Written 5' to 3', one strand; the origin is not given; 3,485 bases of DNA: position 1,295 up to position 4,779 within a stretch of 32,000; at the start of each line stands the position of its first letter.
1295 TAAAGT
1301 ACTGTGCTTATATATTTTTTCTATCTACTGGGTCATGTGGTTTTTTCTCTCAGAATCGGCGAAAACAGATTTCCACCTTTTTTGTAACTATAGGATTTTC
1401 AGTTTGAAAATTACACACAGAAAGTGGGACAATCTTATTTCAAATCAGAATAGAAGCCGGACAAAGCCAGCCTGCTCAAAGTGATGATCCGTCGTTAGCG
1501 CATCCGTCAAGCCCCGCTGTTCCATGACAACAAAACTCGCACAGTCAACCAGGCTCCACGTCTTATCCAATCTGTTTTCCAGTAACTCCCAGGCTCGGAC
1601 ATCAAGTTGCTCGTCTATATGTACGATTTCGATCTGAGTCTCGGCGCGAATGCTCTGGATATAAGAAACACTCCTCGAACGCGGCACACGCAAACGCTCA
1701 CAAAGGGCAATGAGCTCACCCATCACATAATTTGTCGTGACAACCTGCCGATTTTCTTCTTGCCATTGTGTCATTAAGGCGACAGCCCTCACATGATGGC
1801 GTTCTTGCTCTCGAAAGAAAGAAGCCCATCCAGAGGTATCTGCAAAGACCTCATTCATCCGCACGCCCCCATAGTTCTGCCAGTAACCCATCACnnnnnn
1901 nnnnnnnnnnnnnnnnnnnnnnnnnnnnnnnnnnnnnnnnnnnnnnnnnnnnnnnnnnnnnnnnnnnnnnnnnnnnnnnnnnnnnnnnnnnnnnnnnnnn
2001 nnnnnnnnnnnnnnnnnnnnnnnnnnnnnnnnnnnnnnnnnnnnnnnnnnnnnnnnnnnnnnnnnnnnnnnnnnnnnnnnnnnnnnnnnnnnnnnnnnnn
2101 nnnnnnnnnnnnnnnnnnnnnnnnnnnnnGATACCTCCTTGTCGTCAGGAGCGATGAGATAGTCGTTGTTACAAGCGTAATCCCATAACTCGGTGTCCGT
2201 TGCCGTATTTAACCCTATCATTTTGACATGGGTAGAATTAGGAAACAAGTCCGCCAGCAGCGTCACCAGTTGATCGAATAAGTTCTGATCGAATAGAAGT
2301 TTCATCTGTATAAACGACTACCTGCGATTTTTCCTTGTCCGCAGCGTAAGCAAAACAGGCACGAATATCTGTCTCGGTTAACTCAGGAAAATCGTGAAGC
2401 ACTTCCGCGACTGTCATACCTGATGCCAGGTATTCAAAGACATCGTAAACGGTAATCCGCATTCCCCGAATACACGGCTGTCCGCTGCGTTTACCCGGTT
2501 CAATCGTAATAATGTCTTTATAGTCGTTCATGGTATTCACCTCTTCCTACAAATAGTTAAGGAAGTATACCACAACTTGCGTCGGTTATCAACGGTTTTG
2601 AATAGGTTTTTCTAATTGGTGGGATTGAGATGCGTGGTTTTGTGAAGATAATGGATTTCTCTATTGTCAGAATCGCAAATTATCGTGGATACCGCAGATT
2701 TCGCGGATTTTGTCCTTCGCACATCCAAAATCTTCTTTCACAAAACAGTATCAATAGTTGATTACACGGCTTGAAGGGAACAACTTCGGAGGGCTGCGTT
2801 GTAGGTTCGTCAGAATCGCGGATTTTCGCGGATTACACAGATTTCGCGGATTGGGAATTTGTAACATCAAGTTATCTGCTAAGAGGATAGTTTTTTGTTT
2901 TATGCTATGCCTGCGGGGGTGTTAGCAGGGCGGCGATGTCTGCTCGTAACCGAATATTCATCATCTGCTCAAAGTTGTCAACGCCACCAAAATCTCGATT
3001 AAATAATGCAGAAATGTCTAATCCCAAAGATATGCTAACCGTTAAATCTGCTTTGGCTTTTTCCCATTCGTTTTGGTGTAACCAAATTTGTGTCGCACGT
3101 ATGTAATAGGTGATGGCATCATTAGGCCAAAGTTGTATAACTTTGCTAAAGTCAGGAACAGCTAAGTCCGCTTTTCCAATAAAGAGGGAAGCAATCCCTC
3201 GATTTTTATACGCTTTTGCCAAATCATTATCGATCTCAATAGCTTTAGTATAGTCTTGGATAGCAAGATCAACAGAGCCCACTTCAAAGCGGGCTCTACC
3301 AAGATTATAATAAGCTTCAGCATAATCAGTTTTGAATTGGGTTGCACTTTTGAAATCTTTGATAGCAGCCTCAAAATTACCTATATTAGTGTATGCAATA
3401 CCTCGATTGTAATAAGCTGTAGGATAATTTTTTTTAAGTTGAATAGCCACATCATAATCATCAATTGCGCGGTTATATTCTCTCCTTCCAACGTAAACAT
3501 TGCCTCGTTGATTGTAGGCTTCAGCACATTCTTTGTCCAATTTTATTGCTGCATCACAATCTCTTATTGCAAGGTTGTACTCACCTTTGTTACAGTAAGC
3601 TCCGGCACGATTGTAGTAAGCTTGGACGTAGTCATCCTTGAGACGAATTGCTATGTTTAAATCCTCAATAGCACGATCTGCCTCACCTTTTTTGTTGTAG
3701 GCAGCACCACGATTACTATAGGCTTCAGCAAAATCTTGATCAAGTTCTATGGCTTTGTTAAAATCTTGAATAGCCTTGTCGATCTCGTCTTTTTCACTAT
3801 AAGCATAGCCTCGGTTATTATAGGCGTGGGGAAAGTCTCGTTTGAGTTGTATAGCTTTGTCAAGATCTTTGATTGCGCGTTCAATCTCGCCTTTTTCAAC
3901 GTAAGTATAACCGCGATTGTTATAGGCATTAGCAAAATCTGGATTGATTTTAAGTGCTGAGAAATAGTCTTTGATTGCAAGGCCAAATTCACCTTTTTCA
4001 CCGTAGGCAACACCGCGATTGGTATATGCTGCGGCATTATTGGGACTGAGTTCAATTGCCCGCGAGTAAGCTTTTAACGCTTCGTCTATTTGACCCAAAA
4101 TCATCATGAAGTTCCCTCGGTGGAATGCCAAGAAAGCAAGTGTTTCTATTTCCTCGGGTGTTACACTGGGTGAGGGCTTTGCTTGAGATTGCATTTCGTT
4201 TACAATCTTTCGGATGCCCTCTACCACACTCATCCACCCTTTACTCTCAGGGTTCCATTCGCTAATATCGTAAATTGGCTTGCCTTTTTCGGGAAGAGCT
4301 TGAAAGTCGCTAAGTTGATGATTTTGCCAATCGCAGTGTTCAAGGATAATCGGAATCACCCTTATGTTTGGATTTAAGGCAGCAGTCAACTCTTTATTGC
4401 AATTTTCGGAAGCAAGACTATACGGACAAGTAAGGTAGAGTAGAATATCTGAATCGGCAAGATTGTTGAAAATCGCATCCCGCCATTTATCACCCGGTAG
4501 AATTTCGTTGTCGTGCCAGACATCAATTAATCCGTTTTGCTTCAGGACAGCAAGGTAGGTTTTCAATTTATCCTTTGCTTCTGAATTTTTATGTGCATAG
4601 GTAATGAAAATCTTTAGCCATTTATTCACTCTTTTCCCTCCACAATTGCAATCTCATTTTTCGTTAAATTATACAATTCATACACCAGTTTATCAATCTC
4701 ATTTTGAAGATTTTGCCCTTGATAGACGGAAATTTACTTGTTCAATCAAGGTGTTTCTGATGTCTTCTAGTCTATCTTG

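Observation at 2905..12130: Co-directional PLD-SNF2 helicase / orphan HTH / IIG-like adenine methyltransferase / TIR-TPR block: candidate undescribed composite defence system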

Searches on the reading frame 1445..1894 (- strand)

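Call 8: search_protein_families(library=pfam, proteins=[window:1445-1894:-], max_evalue=0.001)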
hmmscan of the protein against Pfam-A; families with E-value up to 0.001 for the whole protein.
window:1445-1894:- (149 aa): 1 family
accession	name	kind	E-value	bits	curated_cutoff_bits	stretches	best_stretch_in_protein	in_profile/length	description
PF01850.27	PIN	-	1.6e-09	38.9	23.6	1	16-144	1-119/120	PIN domain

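Call 82: search_protein_families(library=ncbifam, proteins=[window:1445-1894:-], max_evalue=0.01)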
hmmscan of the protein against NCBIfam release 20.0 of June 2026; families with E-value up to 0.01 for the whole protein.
window:1445-1894:- (149 aa): 1 family
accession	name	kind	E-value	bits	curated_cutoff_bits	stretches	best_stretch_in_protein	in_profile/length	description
NF047959.1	TA_toxin_VapC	equivalog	0.0072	16.4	80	0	17-63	2-44/125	type II toxin-antitoxin system VapC family toxin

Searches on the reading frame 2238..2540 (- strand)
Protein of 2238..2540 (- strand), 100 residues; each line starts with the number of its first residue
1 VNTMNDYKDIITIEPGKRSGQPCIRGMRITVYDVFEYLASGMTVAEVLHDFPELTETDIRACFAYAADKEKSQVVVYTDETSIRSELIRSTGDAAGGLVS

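Call 8: search_protein_families(library=pfam, proteins=[window:2238-2540:-], max_evalue=0.001)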
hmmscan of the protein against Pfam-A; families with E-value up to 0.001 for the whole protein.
window:2238-2540:- (100 aa): 1 family
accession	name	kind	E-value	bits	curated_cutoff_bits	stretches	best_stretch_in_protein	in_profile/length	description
PF04255.20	DUF433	-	6.9e-25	87.1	23.6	1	11-66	1-56/56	Protein of unknown function (DUF433)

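Call 82: search_protein_families(library=ncbifam, proteins=[window:2238-2540:-], max_evalue=0.01)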
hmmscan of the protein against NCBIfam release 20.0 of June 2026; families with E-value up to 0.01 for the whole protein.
window:2238-2540:- (100 aa): 0 families

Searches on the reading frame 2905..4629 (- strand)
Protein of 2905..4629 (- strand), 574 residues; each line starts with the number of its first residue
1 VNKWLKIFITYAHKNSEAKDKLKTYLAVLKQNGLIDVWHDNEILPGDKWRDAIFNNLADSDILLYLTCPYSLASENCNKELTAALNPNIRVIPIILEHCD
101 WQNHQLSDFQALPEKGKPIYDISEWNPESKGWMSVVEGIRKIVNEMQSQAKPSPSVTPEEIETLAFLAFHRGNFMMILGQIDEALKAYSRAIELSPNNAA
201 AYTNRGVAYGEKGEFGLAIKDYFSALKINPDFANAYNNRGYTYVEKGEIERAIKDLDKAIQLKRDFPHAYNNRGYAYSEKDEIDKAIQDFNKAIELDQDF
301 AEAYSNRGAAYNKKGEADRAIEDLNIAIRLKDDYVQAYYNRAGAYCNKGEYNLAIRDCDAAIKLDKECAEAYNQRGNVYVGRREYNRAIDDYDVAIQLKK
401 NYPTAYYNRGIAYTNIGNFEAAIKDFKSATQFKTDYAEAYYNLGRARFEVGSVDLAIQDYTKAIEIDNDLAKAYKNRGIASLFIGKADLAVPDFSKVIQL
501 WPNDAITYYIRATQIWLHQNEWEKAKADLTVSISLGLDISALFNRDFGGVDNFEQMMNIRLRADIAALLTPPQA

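Call 5: search_protein_families(library=pfam, proteins=[window:2905-4629:-], max_evalue=0.01)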
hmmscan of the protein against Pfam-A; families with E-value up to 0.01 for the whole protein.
window:2905-4629:- (574 aa): 26 families (the best 25 are shown)
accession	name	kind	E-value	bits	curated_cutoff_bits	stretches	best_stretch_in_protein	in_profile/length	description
PF00515.34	TPR_1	-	2.5e-76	249.1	27.8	10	269-300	3-34/34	Tetratricopeptide repeat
PF13414.12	TPR_11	-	5e-73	241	26.8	9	176-213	5-42/42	TPR repeat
PF07719.23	TPR_2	-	3.5e-54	176.9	27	7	166-198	2-34/34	Tetratricopeptide repeat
PF13181.12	TPR_8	-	6.1e-49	160.5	25.7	5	268-299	2-33/34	Tetratricopeptide repeat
PF13431.12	TPR_17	-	1.8e-43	143.6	24.4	5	187-219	1-33/34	Tetratricopeptide repeat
PF13432.12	TPR_16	-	1.5e-29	102.5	32.7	7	178-230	10-62/65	Tetratricopeptide repeat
PF13371.12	TPR_9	-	1.1e-28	99.4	35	3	377-429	3-55/73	Tetratricopeptide repeat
PF13424.12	TPR_12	-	1.6e-27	95.9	30.1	5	232-298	2-76/77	Tetratricopeptide repeat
PF13428.12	TPR_14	-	8.2e-19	66.7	23.5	1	171-206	7-42/44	Tetratricopeptide repeat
PF13676.11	TIR_2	-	7.5e-17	62.4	28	1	7-111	1-105/122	TIR domain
PF14559.12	TPR_19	-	3.3e-16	59.8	25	0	417-458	5-46/68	Tetratricopeptide repeat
PF13374.12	TPR_10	-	1.3e-12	47.8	27.5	0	233-264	2-33/42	Tetratricopeptide repeat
PF25575.1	TPR_BSK1_C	-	1.5e-11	44.7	42.2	1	374-441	47-115/118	Serine/threonine-protein kinase BSK1-like, TPR repeats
PF13174.12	TPR_6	-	1.9e-11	44.3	26.3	0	405-428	2-25/33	Tetratricopeptide repeat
PF25063.1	ARM_TT21_C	-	3.6e-09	37.2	35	1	276-403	30-164/209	Tetratricopeptide repeat protein 21 C-terminal ARM domain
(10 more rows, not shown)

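Call 6: search_protein_families(library=padloc, proteins=[window:2905-4629:-], max_evalue=0.01)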
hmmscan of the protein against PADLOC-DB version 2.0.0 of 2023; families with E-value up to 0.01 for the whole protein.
window:2905-4629:- (574 aa): 5 families
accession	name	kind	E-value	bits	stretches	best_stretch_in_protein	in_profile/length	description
PDLC00420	ThsB1|ThsB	-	2e-26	90.9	1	6-151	3-150/319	TIR-like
PDLC00434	ThsB1|ThsB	-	1.7e-06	25.4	1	5-97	139-229/396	TIR-like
PDLC01101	PrimPol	-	5.8e-05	19.9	0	427-508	23-104/490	adaptation polymerase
PDLC02012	SAVED5--SAVED_TIR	-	0.0041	14.3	1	6-86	15-93/404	-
PDLC04894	PDC-S06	-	0.0042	13.7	1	242-385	340-483/740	-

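Call 7: search_protein_families(library=ncbifam, proteins=[window:2905-4629:-], max_evalue=0.01)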
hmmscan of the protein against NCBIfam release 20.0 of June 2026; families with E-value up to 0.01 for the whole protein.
window:2905-4629:- (574 aa): 34 families (the best 25 are shown)
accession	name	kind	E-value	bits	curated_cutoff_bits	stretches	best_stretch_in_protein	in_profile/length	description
NF040959.1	MamA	equivalog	1.3e-45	155.4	200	3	297-436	33-172/204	magnetosome protein MamA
TIGR02917.1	PEP_TPR_lipo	equivalog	2e-39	135.2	312.2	3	172-306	370-504/899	XrtA/PEP-CTERM system TPR-repeat protein PrsT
NF008391.2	PRK11189.1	equivalog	1.3e-36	126.7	250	4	406-528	68-186/297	lipoprotein NlpI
TIGR02521.1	type_IV_pilW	equivalog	3.7e-34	118.3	154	5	367-508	29-172/234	type IV pilus biogenesis/stability protein PilW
TIGR00990.1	3a0801s09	subfamily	4.2e-34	118.2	757.25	4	162-270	328-436/615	mitochondrial import receptor subunit TOM70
NF047558.1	TPR_END_plus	domain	1.3e-29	101.9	32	4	303-335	1-33/56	TPR end-of-group domain-containing protein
NF033762.1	social_mot_Tgl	equivalog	4.1e-29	101.7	225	3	176-324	77-227/252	social motility TPR repeat lipoprotein Tgl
TIGR02552.1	LcrH_SycD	equivalog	2.5e-24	85.6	104.8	3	339-435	22-118/136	SycD/LcrH family type III secretion system chaperone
NF033758.1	gliding_GltE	equivalog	3.9e-23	82.1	225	4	190-261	281-353/411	adventurous gliding motility TPR repeat lipoprotein GltE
TIGR04510.1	mod_pep_cyc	subfamily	8.3e-17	61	400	2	311-558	408-651/814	putative peptide modification system cyclase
NF047507.1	TPR_BatC_Lepto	exception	1.2e-16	60.9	175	1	375-476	30-135/214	TPR repeat-containing protein BatC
NF002725.1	PRK02603.1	equivalog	4.5e-16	59.3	143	4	165-259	35-132/173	photosystem I assembly protein Ycf3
NF033920.0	C39_PA2778_fam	equivalog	1.9e-14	53.7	150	1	175-263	166-254/255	PA2778 family cysteine peptidase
NF008757.0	PRK11788.1-5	equivalog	4.4e-13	49.1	363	1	274-322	42-90/388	lipopolysaccharide assembly protein LapB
NF007302.0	PRK09782.1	equivalog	1.2e-11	43.3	1223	1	177-324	591-737/990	phage receptor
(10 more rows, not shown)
